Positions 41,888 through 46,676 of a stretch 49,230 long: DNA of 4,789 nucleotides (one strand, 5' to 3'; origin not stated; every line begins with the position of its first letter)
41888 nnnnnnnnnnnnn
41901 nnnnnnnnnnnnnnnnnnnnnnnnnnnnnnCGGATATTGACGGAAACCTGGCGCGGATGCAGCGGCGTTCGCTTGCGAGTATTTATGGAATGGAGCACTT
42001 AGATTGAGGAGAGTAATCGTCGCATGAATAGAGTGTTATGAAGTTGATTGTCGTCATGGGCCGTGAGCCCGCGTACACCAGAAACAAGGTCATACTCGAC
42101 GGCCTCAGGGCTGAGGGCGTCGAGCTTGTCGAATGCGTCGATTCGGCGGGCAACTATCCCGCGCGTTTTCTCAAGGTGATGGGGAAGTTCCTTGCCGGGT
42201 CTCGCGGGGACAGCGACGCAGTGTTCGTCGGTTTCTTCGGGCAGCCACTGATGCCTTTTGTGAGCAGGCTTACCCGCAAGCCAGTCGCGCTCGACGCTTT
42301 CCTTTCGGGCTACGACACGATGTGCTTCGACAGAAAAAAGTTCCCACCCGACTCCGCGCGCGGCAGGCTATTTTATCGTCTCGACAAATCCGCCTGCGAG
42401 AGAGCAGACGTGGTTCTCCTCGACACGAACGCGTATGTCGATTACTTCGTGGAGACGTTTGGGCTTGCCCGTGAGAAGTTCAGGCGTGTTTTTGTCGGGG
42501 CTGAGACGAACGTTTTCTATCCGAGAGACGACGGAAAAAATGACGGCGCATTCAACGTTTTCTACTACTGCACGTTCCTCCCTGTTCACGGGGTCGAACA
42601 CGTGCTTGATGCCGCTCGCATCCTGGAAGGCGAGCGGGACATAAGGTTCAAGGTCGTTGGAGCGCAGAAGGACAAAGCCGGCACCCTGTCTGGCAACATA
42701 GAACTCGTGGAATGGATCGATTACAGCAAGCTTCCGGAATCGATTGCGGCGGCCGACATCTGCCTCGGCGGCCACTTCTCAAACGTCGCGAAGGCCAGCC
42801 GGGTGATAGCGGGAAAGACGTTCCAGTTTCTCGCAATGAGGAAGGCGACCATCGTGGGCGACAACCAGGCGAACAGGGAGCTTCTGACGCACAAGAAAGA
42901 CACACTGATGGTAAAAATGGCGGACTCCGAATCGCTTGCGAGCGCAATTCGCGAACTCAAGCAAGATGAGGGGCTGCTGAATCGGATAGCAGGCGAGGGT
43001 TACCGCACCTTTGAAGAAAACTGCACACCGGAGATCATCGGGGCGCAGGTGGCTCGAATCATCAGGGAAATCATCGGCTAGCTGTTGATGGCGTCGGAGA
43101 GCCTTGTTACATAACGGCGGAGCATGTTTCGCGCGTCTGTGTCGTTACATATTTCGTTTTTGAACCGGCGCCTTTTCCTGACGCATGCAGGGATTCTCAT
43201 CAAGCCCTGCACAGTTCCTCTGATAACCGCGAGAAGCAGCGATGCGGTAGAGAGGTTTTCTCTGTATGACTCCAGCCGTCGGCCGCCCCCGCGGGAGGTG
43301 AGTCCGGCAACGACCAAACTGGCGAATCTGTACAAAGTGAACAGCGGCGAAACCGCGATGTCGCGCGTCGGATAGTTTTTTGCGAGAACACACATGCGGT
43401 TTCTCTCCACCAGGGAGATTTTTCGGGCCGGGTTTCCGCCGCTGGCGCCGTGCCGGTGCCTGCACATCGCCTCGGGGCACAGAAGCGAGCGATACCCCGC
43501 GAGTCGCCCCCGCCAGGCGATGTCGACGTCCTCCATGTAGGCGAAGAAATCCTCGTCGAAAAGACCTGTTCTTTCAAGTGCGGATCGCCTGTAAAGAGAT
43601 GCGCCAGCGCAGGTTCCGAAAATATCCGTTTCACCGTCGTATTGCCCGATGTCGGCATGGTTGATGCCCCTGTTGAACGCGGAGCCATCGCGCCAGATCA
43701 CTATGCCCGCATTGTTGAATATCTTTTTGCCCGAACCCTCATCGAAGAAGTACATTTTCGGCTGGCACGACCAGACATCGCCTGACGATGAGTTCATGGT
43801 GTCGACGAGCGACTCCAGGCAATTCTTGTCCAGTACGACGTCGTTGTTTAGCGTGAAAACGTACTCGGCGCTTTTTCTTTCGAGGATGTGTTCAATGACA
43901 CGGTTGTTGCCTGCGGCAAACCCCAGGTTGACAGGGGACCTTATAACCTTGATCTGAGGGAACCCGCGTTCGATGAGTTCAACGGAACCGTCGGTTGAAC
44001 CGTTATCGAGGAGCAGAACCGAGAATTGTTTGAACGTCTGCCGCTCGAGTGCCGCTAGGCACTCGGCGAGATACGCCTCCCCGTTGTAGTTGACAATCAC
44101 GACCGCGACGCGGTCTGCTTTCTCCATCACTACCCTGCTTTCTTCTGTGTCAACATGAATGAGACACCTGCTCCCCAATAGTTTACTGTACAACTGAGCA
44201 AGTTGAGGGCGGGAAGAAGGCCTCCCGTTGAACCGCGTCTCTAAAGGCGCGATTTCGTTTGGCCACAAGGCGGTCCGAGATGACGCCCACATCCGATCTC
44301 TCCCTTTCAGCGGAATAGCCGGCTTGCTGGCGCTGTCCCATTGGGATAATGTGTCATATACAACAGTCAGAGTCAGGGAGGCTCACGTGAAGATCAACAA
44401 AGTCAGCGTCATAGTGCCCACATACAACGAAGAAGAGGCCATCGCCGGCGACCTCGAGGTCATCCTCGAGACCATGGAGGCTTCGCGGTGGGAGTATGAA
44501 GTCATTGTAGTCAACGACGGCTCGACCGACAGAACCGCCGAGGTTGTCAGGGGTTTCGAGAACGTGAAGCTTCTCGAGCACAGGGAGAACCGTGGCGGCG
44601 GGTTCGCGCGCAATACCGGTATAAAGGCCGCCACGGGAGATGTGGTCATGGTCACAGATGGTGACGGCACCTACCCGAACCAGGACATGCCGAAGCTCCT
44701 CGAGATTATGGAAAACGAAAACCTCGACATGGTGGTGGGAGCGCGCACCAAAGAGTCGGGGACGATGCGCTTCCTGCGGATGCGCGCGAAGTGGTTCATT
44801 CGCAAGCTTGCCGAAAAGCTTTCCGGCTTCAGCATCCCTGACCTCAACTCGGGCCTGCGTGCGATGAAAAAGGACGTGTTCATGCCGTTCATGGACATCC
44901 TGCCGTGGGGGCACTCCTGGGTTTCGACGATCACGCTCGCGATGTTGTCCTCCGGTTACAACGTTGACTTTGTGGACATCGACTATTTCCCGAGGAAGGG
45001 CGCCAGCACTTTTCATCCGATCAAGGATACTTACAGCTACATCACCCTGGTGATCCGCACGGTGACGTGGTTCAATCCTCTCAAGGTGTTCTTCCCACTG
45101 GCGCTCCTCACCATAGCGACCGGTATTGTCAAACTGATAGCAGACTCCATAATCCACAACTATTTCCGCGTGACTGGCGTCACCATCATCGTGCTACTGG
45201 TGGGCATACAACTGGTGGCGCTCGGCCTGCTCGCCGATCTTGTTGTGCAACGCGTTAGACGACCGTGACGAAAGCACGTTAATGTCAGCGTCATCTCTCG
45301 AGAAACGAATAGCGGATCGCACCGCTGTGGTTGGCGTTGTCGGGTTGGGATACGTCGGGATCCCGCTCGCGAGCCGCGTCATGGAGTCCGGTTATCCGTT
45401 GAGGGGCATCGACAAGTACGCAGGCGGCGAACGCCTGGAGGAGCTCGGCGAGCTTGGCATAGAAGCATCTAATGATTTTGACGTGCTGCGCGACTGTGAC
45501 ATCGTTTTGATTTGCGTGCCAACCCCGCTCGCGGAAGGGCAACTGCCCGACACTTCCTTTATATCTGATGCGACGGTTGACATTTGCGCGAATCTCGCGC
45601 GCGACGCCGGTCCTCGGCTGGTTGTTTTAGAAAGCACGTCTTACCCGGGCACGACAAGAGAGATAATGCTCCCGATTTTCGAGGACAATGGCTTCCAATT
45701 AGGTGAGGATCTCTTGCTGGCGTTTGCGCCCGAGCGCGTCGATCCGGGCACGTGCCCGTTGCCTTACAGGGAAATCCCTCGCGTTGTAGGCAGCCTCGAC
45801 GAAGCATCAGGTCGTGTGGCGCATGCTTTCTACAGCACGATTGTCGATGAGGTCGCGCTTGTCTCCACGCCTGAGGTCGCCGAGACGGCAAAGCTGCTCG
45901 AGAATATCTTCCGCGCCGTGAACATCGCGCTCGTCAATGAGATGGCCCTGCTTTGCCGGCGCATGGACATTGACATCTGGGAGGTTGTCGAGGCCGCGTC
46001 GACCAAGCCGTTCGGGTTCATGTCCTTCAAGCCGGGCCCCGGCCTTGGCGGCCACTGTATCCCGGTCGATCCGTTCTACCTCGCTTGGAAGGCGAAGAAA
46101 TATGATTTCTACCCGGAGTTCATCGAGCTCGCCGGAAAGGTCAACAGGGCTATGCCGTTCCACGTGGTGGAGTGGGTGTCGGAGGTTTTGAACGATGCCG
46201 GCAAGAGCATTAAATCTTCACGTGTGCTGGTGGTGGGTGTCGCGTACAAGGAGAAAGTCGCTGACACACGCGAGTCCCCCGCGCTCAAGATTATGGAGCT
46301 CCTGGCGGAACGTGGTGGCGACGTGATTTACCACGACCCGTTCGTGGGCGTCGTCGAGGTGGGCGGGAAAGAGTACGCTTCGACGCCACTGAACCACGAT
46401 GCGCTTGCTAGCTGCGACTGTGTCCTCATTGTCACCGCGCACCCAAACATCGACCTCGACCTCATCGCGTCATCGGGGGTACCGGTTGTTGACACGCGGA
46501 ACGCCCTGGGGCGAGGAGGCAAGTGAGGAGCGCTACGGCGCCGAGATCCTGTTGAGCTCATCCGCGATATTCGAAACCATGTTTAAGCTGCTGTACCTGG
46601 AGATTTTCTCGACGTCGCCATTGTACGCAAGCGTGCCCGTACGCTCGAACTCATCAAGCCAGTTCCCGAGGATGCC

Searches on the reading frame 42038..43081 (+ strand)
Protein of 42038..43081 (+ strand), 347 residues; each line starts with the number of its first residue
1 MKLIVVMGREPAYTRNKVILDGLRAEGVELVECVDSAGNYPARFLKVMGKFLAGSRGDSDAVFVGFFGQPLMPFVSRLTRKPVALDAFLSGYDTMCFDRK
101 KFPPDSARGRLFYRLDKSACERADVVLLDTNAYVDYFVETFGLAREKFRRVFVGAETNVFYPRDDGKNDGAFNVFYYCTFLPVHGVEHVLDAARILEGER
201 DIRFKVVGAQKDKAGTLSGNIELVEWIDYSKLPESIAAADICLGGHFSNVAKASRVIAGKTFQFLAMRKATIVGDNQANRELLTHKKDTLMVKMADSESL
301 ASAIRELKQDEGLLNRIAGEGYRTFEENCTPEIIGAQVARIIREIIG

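Call 7: search_protein_families(library=pfam, proteins=[window:42038-43081:+], max_evalue=0.01)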
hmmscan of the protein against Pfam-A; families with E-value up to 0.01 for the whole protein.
window:42038-43081:+ (347 aa): 4 families
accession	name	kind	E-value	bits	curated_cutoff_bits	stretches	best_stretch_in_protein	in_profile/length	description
PF13524.12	Glyco_trans_1_2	-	3.5e-10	40.4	25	1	200-330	13-134/144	Glycosyl transferase-like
PF13692.12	Glyco_trans_1_4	-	4.3e-10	40.4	27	1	176-310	6-142/142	Glycosyl transferases group 1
PF00534.26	Glycos_transf_1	-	2.7e-08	34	26.4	1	164-322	8-170/172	Glycosyl transferases group 1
PF13579.12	Glyco_trans_4_4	-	0.0039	18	29.7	1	40-151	55-155/158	Glycosyl transferase 4-like domain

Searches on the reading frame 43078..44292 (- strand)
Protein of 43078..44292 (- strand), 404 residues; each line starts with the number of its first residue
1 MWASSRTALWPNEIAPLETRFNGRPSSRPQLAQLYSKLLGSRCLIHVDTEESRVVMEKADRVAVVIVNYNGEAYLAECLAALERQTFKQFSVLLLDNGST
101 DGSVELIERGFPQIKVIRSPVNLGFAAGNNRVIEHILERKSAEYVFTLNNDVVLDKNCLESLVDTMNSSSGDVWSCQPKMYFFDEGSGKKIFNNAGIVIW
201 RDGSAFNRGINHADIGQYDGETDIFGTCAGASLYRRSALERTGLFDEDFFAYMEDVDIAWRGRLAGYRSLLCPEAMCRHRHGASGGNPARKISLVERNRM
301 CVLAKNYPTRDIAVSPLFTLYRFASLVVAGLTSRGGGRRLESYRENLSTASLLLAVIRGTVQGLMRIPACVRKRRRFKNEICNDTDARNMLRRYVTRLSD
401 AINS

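Call 7: search_protein_families(library=pfam, proteins=[window:43078-44292:-], max_evalue=0.01)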
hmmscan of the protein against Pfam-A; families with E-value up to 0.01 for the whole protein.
window:43078-44292:- (404 aa): 4 families
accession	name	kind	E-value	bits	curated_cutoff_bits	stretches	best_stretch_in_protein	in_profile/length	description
PF00535.33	Glycos_transf_2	-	6.7e-25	88.4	23.3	1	64-241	2-166/168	Glycosyl transferase family 2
PF13641.12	Glyco_tranf_2_3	-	3.8e-12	47.2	27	1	61-284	2-216/230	Glycosyltransferase like family 2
PF13632.12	Glyco_trans_2_3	-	9.6e-08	32.5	27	1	144-279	1-123/198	Glycosyl transferase family group 2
PF13704.12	Glyco_tranf_2_4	-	0.00035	21.4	27.5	1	70-151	2-81/98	Glycosyl transferase family 2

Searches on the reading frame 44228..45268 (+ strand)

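Call 7: search_protein_families(library=pfam, proteins=[window:44228-45268:+], max_evalue=0.01)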
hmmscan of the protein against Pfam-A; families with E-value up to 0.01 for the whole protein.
window:44228-45268:+ (346 aa): 3 families
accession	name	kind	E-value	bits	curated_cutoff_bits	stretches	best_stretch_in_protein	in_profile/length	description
PF00535.33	Glycos_transf_2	-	1.4e-33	116.6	23.3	1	60-218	1-164/168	Glycosyl transferase family 2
PF10111.15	Glyco_tranf_2_2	-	9.1e-10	38.9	27.3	1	60-170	1-115/276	Glycosyltransferase like family 2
PF13641.12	Glyco_tranf_2_3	-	1.9e-08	35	27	1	59-170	3-120/230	Glycosyltransferase like family 2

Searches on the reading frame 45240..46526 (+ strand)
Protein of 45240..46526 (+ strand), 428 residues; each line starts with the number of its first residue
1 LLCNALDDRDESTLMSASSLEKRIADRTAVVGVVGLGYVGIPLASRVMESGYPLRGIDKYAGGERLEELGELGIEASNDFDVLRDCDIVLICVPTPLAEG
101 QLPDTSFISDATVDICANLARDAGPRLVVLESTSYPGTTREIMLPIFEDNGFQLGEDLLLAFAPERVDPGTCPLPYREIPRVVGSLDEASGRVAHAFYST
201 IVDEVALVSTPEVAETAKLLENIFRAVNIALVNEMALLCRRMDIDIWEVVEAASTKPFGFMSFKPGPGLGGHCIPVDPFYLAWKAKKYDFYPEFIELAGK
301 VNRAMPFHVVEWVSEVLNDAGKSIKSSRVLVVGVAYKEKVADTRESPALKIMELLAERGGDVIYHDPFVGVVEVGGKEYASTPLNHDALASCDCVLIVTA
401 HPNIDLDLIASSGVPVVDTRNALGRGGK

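Call 7: search_protein_families(library=pfam, proteins=[window:45240-46526:+], max_evalue=0.01)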
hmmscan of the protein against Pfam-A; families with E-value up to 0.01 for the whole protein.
window:45240-46526:+ (428 aa): 6 families
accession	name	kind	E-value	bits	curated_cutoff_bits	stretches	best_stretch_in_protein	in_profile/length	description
PF00984.24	UDPG_MGDP_dh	-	3.7e-32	110.7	25.4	1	213-303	2-93/94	UDP-glucose/GDP-mannose dehydrogenase family, central domain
PF03721.20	UDPG_MGDP_dh_N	-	4.2e-23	82.3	27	1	75-190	65-179/187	UDP-glucose/GDP-mannose dehydrogenase family, NAD binding domain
PF03720.21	UDPG_MGDP_dh_C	-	6.1e-21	75.2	30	1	330-423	1-101/103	UDP-glucose/GDP-mannose dehydrogenase family, UDP binding domain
PF02826.25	2-Hacid_dh_C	-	9.6e-06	25.5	25.1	1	29-95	37-101/178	D-isomer specific 2-hydroxyacid dehydrogenase, NAD binding domain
PF03446.21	NAD_binding_2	-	8.2e-05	23.1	21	1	31-96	2-66/161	NAD binding domain of 6-phosphogluconate dehydrogenase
PF03807.23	F420_oxidored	-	0.0028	18.7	21.6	0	31-100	2-74/94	NADP oxidoreductase coenzyme F420-dependent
